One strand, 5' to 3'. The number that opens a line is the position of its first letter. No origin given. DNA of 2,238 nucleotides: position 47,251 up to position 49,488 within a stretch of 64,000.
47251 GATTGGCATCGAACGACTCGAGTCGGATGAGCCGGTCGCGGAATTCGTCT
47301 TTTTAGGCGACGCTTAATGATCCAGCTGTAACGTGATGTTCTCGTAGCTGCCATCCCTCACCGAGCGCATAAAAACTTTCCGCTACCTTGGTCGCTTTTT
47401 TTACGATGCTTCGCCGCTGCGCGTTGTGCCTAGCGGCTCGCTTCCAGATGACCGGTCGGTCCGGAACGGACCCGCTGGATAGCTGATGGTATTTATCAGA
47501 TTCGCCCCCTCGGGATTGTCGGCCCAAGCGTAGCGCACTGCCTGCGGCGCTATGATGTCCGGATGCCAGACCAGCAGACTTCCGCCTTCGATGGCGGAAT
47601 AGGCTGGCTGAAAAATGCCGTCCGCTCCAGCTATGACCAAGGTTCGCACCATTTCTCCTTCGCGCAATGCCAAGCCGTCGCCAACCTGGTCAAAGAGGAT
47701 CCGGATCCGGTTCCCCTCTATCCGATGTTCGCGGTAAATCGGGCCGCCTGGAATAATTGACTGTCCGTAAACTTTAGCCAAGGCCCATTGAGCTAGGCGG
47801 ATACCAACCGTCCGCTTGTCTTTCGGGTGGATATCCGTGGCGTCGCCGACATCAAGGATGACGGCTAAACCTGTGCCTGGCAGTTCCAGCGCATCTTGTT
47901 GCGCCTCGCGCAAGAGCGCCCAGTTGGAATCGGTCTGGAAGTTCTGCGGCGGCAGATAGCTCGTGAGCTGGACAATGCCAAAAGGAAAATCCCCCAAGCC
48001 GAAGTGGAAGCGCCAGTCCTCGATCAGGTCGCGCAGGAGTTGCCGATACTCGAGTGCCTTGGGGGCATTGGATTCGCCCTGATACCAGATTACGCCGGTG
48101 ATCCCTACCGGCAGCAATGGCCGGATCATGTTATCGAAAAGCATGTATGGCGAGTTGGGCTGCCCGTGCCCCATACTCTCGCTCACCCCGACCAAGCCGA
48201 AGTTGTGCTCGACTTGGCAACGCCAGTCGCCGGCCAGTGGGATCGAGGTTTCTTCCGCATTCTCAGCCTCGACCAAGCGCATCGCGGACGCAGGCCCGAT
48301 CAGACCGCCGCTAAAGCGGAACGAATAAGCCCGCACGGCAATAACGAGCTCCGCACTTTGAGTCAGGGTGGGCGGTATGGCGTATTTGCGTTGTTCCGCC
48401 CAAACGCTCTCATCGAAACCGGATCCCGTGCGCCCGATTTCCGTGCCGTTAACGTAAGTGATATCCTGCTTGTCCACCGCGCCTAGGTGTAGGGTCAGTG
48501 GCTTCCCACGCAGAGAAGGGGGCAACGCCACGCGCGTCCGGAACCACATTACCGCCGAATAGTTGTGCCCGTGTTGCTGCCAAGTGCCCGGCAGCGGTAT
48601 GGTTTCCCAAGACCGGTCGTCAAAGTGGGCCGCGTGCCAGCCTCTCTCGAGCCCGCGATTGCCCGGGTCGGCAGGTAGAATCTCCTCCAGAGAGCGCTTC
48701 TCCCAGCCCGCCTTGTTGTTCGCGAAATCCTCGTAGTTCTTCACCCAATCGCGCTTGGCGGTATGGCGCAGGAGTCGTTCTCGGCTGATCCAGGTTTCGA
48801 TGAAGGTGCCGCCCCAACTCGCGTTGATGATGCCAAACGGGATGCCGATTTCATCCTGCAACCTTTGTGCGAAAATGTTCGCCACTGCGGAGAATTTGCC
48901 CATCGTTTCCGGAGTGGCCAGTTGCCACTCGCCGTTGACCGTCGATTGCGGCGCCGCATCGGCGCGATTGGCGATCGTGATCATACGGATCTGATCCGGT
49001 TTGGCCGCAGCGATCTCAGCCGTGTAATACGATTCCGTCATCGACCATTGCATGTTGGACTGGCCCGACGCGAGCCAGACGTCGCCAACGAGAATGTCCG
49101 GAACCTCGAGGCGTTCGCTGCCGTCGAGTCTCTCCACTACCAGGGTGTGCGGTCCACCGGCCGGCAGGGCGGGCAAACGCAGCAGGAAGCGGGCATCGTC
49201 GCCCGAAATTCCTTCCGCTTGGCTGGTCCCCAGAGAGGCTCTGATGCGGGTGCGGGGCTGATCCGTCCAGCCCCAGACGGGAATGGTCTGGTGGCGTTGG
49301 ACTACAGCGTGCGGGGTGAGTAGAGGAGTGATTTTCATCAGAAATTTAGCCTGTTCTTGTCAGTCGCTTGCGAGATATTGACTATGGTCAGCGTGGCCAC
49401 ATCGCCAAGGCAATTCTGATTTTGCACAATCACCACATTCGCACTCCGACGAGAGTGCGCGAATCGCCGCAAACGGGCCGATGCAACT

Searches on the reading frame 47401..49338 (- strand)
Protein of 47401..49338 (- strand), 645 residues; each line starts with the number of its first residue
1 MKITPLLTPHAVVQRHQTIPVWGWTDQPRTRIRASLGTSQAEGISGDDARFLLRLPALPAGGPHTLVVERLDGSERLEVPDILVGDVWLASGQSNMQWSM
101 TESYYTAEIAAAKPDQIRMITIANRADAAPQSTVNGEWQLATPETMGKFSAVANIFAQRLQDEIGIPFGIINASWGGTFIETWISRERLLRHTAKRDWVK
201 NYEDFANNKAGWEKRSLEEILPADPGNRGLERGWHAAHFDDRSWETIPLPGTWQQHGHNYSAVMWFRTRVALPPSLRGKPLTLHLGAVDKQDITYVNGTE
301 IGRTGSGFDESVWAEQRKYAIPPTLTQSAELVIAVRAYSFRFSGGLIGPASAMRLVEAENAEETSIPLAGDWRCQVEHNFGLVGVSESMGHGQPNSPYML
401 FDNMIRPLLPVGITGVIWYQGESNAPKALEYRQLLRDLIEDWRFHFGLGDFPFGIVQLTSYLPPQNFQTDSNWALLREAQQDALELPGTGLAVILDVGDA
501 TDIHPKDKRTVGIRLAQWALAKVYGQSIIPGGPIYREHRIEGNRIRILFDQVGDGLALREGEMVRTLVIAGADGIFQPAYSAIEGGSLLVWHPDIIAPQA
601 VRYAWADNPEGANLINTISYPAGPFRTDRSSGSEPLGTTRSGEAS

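Call 15: search_protein_families(library=pfam, proteins=[window:47401-49338:-])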
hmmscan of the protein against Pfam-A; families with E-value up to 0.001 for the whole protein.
window:47401-49338:- (645 aa): 1 family
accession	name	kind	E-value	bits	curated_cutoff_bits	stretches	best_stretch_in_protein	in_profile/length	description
PF03629.24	SASA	-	1.5e-16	61.1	24.8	2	412-517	119-222/226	Carbohydrate esterase, sialic acid-specific acetylesterase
